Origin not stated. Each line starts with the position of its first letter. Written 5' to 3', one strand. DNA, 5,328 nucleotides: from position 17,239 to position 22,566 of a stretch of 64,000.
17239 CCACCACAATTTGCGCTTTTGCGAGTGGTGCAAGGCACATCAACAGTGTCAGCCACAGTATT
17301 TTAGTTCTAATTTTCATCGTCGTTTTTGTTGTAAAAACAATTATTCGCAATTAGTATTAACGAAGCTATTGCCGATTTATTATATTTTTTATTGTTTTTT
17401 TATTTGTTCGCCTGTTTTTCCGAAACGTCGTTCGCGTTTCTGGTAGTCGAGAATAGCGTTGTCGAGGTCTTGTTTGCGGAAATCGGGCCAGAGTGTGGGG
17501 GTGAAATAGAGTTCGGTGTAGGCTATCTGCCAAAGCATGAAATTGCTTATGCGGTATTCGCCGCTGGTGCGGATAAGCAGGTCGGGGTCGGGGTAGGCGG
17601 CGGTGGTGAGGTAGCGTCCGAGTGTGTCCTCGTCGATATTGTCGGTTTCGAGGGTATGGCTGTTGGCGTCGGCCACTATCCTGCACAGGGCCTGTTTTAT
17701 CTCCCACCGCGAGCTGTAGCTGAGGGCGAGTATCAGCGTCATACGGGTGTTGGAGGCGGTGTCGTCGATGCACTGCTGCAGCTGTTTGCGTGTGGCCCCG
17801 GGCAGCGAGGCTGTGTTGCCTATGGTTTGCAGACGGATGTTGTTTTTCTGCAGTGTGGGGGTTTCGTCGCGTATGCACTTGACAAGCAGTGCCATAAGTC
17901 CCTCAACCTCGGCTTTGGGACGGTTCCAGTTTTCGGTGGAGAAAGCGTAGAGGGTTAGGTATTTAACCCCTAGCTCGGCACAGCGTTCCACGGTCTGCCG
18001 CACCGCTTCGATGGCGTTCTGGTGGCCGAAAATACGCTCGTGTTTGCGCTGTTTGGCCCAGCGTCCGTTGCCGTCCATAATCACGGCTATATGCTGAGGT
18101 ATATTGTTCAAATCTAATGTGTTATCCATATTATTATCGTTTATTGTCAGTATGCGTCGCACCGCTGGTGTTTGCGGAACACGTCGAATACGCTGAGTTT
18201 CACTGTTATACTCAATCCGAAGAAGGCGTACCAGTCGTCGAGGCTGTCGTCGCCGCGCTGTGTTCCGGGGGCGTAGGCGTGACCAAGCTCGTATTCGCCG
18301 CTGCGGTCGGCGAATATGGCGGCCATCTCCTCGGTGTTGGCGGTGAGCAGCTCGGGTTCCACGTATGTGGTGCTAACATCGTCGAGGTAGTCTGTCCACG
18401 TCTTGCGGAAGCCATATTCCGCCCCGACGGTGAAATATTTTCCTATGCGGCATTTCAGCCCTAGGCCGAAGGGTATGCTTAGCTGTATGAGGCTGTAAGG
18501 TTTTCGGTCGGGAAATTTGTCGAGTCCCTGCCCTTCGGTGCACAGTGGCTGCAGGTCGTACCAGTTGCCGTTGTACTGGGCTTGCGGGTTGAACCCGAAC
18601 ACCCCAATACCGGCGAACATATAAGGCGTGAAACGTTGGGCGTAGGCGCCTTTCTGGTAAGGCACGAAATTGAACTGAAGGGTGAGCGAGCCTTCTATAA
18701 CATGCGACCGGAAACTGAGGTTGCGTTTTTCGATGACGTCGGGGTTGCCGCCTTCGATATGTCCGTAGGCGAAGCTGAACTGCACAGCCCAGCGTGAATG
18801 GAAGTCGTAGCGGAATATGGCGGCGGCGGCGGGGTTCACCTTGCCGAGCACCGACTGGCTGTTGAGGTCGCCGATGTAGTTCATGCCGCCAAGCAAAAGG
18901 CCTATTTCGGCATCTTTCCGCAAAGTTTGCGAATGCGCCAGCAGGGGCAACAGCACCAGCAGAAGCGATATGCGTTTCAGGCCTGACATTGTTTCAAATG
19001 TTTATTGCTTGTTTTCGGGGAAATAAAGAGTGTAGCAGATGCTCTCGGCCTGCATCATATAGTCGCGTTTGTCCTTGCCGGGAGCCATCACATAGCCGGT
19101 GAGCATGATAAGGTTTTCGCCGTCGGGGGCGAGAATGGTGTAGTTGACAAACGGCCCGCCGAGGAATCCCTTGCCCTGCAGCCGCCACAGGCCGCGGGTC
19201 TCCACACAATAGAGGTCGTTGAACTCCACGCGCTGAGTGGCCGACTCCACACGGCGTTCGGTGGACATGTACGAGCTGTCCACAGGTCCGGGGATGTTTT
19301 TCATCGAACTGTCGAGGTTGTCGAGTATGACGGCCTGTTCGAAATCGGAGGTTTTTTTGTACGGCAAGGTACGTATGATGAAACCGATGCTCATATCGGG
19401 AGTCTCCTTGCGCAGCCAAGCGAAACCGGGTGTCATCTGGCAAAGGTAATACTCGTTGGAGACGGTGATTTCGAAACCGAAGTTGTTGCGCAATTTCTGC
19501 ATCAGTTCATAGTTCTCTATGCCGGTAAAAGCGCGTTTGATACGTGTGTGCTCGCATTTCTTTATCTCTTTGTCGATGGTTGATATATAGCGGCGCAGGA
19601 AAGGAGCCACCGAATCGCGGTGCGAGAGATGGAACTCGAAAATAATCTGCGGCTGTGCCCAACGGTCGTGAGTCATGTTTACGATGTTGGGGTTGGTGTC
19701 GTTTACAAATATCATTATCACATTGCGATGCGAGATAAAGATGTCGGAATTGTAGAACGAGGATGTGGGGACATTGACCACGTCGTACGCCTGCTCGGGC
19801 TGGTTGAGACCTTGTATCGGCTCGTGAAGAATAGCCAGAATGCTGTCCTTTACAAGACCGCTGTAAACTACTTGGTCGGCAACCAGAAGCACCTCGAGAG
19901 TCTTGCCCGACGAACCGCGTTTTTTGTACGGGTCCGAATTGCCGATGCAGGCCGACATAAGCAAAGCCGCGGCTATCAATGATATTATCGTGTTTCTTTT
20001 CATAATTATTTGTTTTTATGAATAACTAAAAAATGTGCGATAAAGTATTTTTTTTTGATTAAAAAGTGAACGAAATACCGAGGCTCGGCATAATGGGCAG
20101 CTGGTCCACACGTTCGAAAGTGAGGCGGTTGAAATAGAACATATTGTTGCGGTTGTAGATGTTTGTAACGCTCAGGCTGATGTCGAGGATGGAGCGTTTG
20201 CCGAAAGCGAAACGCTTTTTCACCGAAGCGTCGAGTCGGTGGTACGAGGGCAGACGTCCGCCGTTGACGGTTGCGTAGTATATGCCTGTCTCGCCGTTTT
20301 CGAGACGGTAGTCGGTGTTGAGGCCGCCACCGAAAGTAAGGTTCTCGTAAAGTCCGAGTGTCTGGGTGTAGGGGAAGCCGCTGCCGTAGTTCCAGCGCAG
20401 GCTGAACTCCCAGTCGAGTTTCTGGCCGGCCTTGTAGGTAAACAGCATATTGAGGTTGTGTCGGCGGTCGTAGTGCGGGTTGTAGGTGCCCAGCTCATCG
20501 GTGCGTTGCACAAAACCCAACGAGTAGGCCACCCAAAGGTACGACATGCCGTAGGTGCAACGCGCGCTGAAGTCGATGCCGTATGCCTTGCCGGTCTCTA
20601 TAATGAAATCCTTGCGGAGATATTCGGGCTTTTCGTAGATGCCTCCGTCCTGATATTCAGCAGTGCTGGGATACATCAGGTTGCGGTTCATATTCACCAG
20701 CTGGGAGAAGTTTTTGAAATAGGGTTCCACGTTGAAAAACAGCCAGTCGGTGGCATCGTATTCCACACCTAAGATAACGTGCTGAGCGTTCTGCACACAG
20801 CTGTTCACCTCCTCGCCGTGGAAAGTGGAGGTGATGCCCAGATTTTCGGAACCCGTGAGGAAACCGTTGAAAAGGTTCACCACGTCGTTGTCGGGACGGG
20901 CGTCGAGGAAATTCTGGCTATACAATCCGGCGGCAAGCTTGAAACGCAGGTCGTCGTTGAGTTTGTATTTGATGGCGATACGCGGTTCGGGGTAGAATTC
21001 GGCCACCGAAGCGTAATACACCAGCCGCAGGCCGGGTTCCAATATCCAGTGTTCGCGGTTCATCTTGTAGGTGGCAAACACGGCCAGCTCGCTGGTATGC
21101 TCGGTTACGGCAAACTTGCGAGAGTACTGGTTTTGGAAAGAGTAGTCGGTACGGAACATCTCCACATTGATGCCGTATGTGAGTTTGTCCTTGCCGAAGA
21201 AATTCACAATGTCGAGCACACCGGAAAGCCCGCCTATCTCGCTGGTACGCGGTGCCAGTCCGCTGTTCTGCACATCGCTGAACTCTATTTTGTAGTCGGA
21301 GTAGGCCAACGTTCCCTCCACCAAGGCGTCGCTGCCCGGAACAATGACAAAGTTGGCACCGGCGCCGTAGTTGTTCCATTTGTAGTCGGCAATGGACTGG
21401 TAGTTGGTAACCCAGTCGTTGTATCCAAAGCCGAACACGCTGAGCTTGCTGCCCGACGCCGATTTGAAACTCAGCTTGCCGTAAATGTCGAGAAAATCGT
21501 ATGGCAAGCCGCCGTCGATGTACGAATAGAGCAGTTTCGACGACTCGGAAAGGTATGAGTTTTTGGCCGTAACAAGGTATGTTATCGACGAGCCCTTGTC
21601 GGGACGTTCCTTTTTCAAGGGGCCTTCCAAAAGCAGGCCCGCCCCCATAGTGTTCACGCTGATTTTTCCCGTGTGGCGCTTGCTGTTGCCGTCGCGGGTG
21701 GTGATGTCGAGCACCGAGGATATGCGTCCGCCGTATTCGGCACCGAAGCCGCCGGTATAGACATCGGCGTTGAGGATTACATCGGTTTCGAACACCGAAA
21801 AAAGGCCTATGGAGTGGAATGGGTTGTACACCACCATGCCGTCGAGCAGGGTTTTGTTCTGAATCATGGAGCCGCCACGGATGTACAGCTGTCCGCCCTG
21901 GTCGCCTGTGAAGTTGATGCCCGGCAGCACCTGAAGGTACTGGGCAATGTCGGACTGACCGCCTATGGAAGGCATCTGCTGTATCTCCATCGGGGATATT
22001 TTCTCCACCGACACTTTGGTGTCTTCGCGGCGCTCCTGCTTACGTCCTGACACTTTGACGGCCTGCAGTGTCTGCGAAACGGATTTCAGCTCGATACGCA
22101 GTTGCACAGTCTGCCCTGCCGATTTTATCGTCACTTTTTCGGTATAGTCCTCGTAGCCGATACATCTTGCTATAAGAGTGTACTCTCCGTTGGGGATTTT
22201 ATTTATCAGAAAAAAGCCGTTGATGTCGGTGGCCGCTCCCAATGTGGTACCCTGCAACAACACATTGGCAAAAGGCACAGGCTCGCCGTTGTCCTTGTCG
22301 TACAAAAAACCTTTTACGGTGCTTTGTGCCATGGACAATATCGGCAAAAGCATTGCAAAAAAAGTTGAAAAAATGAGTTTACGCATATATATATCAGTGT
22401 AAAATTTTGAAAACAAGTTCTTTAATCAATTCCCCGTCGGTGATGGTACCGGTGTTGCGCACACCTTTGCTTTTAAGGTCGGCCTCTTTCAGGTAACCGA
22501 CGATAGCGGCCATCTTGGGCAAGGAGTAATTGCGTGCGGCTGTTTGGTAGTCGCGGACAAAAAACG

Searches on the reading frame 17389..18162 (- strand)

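Call 51: search_protein_families(library=pfam, proteins=[window:17389-18162:-], max_evalue=0.001)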
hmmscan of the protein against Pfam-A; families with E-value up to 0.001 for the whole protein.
window:17389-18162:- (257 aa): 1 family
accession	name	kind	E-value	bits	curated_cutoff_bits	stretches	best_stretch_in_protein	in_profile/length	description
PF01255.24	Prenyltransf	-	2.3e-87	292.6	27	1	28-248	1-219/219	Putative undecaprenyl diphosphate synthase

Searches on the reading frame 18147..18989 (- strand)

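Call 51: search_protein_families(library=pfam, proteins=[window:18147-18989:-], max_evalue=0.001)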
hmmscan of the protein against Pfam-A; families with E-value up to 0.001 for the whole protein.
window:18147-18989:- (280 aa): 2 families
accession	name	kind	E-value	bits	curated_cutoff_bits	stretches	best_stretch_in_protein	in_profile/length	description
PF19573.5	DUF6089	-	1.2e-23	84.1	23.2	1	9-204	3-184/226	Domain of unknown function (DUF6089)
PF13505.12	OMP_b-brl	-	3.5e-06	27.7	28.7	1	9-200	4-161/175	Outer membrane protein beta-barrel domain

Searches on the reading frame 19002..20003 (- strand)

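Call 51: search_protein_families(library=pfam, proteins=[window:19002-20003:-], max_evalue=0.001)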
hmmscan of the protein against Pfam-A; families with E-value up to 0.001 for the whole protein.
window:19002-20003:- (333 aa): 1 family
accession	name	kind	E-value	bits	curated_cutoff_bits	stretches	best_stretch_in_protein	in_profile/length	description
PF16125.10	DUF4837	-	2.2e-65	221.1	25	1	31-325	1-295/295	Domain of unknown function (DUF4837)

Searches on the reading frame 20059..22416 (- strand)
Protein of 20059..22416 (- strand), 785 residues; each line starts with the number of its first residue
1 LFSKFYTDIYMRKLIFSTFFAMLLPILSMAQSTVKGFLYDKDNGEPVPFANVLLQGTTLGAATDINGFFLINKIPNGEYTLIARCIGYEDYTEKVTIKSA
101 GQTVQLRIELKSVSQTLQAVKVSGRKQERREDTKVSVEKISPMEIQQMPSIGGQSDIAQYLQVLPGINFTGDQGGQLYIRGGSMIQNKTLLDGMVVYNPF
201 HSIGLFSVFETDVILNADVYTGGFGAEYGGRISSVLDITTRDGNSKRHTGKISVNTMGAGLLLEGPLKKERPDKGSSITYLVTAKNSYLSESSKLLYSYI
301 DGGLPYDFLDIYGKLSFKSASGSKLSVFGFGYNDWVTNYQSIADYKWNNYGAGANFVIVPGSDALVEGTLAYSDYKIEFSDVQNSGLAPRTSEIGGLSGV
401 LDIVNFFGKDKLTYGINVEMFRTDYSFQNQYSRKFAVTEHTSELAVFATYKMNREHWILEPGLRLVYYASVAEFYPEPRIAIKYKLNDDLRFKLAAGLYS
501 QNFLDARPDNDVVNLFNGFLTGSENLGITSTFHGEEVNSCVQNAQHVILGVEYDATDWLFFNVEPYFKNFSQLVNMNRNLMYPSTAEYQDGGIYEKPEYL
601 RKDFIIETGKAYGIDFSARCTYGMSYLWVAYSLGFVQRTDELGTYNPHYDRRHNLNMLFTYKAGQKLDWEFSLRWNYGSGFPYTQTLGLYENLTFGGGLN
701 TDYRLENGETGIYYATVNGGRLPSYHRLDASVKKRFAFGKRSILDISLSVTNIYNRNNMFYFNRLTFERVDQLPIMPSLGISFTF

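Call 51: search_protein_families(library=pfam, proteins=[window:20059-22416:-], max_evalue=0.001)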
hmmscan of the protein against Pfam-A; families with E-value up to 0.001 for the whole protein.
window:20059-22416:- (785 aa): 4 families
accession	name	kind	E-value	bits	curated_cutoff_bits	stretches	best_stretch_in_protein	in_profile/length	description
PF13715.12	CarbopepD_reg_2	-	2.2e-21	76.1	32.2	1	34-122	1-88/88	CarboxypepD_reg-like domain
PF13620.12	CarboxypepD_reg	-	3.1e-14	53.5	32.3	1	33-110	1-81/82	Carboxypeptidase regulatory-like domain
PF07715.20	Plug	-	1.2e-09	39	23.9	1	131-231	3-102/107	TonB-dependent Receptor Plug Domain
PF08308.17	PEGA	-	0.00023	21.4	20.8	1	71-112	29-69/71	PEGA domain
